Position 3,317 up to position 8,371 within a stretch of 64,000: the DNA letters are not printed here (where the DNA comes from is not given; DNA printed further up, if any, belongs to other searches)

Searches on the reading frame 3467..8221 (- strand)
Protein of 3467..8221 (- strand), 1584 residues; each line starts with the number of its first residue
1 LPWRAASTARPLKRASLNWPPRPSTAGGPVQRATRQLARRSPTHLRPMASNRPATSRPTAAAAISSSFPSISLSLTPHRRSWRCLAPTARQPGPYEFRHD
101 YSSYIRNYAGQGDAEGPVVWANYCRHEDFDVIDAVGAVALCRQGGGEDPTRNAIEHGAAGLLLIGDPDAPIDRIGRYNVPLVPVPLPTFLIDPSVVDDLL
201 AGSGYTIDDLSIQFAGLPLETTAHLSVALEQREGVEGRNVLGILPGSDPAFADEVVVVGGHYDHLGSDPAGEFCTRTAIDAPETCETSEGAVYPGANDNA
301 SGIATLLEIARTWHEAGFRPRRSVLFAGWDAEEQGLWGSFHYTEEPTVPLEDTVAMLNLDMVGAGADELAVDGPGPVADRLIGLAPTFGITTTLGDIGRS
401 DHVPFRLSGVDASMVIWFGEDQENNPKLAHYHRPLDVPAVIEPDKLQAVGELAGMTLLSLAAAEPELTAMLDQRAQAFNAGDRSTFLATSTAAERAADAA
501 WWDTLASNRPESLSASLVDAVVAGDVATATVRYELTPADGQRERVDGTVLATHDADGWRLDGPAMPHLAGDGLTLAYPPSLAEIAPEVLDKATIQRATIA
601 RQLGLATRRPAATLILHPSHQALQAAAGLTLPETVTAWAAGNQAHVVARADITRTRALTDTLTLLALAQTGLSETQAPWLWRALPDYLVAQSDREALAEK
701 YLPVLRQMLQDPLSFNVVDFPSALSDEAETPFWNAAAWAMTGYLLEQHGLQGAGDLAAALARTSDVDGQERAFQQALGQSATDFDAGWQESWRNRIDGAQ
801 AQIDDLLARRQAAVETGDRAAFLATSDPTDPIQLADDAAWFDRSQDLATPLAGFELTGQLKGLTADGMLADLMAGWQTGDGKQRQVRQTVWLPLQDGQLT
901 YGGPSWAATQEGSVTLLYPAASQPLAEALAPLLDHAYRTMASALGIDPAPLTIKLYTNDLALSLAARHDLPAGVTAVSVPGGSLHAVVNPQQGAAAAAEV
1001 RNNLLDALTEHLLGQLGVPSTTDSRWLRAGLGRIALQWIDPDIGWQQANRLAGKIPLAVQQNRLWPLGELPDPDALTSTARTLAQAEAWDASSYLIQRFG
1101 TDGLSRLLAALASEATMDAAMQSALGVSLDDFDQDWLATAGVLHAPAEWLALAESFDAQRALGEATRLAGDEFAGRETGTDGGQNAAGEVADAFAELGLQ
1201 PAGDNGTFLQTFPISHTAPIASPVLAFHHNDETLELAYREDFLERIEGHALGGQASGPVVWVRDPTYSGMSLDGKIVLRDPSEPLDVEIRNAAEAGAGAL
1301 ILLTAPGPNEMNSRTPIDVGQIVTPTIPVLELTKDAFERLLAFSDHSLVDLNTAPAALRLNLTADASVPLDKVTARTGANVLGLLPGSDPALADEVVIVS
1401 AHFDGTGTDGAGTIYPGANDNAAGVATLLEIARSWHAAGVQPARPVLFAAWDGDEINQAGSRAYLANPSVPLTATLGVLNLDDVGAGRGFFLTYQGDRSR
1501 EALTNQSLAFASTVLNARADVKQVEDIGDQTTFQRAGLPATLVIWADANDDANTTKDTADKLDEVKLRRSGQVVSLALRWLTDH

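Call 59: search_protein_families(library=pfam, proteins=[window:3467-8221:-])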
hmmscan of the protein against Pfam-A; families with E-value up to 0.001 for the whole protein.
window:3467-8221:- (1584 aa): 4 families
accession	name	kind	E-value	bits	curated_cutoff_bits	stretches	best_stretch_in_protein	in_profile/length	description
PF04389.22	Peptidase_M28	-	9.7e-68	228.1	21.3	2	239-453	1-189/193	Peptidase family M28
PF01546.33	Peptidase_M20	-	1.5e-11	45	24.6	1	288-490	24-113/206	Peptidase family M20/M25/M40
PF02225.27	PA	-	7e-09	36.1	23.9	0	1257-1339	3-94/95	PA domain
PF13485.12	Peptidase_MA_2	-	2.8e-08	34.2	32.4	1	1056-1138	115-197/201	Peptidase MA superfamily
